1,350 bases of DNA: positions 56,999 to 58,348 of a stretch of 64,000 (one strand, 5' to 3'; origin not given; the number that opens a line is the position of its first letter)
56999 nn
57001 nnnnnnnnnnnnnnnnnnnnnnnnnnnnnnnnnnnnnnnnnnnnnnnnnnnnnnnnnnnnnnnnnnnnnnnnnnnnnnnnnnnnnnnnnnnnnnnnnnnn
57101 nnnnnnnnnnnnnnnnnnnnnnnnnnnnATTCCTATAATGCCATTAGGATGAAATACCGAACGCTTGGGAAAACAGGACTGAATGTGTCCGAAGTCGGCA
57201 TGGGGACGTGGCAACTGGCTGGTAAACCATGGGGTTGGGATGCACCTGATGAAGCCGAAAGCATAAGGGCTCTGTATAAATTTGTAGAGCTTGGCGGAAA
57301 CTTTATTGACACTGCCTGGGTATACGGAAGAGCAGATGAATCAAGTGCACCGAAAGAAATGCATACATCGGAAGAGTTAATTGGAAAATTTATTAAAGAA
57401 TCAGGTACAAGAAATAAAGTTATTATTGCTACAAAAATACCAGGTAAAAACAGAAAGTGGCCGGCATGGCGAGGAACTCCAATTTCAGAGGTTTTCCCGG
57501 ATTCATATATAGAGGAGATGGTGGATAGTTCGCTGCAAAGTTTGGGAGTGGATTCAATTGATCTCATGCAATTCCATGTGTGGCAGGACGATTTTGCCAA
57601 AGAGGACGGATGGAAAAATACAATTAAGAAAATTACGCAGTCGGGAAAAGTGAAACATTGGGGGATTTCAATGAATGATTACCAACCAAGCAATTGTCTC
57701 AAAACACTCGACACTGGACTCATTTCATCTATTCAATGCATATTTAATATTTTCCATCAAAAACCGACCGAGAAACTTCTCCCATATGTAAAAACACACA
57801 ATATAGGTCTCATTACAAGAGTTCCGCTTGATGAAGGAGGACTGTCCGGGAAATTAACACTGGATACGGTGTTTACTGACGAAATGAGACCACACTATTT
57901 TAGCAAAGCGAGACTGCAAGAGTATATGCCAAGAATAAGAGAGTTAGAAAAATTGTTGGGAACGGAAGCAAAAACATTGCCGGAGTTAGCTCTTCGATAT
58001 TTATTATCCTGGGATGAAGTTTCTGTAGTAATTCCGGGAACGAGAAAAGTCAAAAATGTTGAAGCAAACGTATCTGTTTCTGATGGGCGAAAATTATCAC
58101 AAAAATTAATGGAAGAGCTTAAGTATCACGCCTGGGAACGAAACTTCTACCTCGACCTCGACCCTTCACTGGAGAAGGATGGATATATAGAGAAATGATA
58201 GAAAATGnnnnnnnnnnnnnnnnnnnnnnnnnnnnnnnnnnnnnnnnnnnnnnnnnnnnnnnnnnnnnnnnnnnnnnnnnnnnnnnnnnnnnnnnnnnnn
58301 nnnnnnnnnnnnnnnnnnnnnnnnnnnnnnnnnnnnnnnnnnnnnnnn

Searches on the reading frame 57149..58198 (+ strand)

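Call 55: search_protein_families(library=pfam, proteins=[window:57149-58198:+], max_evalue=0.001)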
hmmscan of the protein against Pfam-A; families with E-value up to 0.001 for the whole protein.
window:57149-58198:+ (349 aa): 1 family
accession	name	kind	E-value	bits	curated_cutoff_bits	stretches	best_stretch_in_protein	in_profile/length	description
PF00248.27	Aldo_ket_red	-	2.7e-55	187.9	24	1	15-325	1-287/291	Aldo/keto reductase family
